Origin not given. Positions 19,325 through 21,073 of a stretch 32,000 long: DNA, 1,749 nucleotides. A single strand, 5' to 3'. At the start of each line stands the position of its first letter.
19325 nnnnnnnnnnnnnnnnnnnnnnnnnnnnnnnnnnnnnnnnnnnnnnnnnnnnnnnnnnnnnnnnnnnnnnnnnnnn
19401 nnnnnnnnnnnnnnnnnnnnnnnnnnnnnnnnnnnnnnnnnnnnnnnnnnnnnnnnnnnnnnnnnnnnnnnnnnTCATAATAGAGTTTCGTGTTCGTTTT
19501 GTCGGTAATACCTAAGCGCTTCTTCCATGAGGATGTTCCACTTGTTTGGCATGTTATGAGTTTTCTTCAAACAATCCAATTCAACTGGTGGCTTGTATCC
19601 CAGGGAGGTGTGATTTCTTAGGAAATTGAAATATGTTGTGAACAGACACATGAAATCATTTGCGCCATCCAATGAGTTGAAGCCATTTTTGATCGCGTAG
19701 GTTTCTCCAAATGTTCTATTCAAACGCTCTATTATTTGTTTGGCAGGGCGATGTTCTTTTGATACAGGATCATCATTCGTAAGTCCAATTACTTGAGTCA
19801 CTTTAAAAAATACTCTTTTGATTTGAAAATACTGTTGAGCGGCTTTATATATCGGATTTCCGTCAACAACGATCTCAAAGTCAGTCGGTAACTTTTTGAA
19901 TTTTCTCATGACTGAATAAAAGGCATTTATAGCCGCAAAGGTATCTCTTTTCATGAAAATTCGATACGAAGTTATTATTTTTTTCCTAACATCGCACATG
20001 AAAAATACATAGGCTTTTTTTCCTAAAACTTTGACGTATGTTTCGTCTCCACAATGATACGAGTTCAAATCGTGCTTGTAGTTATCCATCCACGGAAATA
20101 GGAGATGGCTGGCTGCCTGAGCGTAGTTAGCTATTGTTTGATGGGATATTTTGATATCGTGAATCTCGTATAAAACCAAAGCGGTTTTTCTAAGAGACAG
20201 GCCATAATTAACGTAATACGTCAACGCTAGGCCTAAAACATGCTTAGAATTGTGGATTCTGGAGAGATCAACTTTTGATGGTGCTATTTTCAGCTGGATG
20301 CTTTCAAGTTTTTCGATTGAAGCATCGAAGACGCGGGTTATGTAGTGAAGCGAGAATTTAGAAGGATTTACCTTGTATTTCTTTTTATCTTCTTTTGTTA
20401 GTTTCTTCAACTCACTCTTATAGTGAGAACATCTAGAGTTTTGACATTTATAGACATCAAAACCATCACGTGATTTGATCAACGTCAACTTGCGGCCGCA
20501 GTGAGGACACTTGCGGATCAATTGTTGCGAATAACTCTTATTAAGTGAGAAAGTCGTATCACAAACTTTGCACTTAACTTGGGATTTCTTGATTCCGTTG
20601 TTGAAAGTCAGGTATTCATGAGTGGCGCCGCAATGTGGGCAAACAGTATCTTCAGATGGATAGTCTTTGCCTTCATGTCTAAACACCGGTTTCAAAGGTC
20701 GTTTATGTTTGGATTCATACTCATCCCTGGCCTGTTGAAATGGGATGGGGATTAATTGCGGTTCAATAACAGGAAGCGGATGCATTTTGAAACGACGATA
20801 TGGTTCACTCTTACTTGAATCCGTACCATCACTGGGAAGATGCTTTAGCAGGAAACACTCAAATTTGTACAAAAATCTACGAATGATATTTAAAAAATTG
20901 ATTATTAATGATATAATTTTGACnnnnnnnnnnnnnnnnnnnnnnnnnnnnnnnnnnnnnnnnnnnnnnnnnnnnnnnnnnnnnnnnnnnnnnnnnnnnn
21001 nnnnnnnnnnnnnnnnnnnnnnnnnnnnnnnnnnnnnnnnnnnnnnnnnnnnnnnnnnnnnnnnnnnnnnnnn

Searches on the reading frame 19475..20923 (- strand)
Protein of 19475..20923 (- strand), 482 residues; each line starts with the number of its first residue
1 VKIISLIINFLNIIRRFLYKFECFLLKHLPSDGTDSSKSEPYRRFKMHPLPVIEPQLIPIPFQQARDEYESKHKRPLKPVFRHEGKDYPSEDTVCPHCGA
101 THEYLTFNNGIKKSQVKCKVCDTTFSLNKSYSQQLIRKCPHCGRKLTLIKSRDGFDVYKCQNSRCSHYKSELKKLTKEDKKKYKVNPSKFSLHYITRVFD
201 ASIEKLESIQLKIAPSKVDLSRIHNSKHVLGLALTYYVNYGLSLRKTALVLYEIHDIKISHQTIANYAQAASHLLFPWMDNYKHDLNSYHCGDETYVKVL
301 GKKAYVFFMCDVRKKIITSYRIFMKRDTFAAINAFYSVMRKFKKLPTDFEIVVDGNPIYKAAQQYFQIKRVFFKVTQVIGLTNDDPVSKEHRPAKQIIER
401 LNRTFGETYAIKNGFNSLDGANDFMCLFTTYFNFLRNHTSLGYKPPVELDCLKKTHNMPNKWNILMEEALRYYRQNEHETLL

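Call 3: search_protein_families(library=pfam, proteins=[window:19475-20923:-], max_evalue=0.1)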
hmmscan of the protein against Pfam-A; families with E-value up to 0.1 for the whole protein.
window:19475-20923:- (482 aa): 21 families
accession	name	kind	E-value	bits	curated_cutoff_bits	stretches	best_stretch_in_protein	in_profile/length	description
PF13610.12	DDE_Tnp_IS240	-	3.7e-08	34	27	1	293-409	7-120/139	DDE domain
PF13683.12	rve_3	-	4.6e-06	26.7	26.5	1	396-446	17-67/67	Integrase core domain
PF14354.12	Lar_restr_allev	-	6.5e-05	23.5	28.6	1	137-178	4-47/58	Restriction alleviation protein Lar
PF12760.12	Zn_ribbon_IS1595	-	8.1e-05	22.9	25.4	1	93-123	19-45/46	Transposase zinc-ribbon domain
PF13240.11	Zn_Ribbon_1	-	0.00084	19.5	25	0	85-100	6-21/23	zinc-ribbon domain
PF03050.20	DDE_Tnp_IS66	-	0.00092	19.1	23.1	1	239-328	18-116/284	Transposase IS66 family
PF09723.15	Zn_ribbon_8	-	0.0019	18.6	34.4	1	117-145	7-36/41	Zinc ribbon domain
PF23451.1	Zn_ribbon_PaaD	-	0.0038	17.3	27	1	90-125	12-49/53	PaaD zinc beta ribbon domain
PF21344.3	Zn_ribbon_LysW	-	0.0042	17.1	27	0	116-146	1-31/46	Alpha-aminoadipate carrier protein LysW-like, globular domain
PF24463.1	DUF7577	-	0.0046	17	28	0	94-101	4-11/27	Domain of unknown function (DUF7577)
PF01155.25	HypA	-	0.007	16.8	28.9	1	112-155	67-105/112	Hydrogenase/urease nickel incorporation, metallochaperone, hypA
PF21349.2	RUBY_RBDX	-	0.01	15.7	26.5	0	83-104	10-28/30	Rubrerythrin, rubredoxin-like domain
PF13248.11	Zn_ribbon_3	-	0.016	15.1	27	0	90-100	14-24/26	zinc-ribbon domain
PF14255.11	Cys_rich_CPXG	-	0.022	15.1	25.2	0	95-125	3-34/52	Cysteine-rich CPXCG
PF22289.1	DmmA-like_C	-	0.026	14.9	27.4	0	94-135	3-38/44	Dimethylamine monooxygenase subunit DmmA-like, C-terminal domain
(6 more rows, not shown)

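Call 4: search_protein_families(library=ncbifam, proteins=[window:19475-20923:-], max_evalue=0.1)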
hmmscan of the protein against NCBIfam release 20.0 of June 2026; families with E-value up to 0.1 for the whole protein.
window:19475-20923:- (482 aa): 11 families
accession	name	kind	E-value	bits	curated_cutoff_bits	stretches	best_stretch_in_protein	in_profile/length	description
NF033587.1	transpos_IS6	equivalog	2.5e-23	82.8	125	1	221-435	2-201/202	IS6 family transposase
NF033517.1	transpos_IS66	equivalog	4.3e-11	42.5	180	1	160-329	23-194/387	IS66 family transposase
NF033577.2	transpos_IS481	equivalog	4.3e-07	29.7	224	1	282-448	123-282/284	IS481 family transposase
NF033516.0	transpos_IS3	equivalog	7.9e-06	25.3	160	1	397-448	316-367/369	IS3 family transposase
TIGR03655.1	anti_R_Lar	subfamily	1.8e-05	25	39.6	1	95-130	4-43/55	Lar family restriction alleviation protein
TIGR02605.1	CxxC_CxxC_SSSS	subfamily_domain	4.7e-05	23.4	31.3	1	117-151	7-42/52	FmdB family zinc ribbon protein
NF041070.1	carrier_LysW_Arch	domain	0.00068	19.6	75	1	116-157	3-45/57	alpha-aminoadipate/glutamate carrier protein LysW/ArgW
NF011482.0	PRK14892.1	equivalog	0.0099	15.8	109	0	137-169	22-52/101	putative transcription elongation factor Elf1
NF033558.1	transpos_IS1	equivalog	0.019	14.9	100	0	139-219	1-85/199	IS1 family transposase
TIGR02098.1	MJ0042_CXXC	domain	0.026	14.2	20.9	1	93-125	3-35/38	MJ0042-type zinc finger domain-containing protein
NF041259.1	mono_DmmA_fam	domain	0.04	14.2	60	1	103-148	39-82/101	dimethylamine monooxygenase subunit DmmA family protein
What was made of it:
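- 19437..21114 (-): IS6-like insertion sequence (1678 bp; 483-aa transposase at 19475..20926) in the intergenic region between the precursor gene and the B gene. The transposase hits the NF033587 IS6 model and PF13610 (calls 3, 4).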
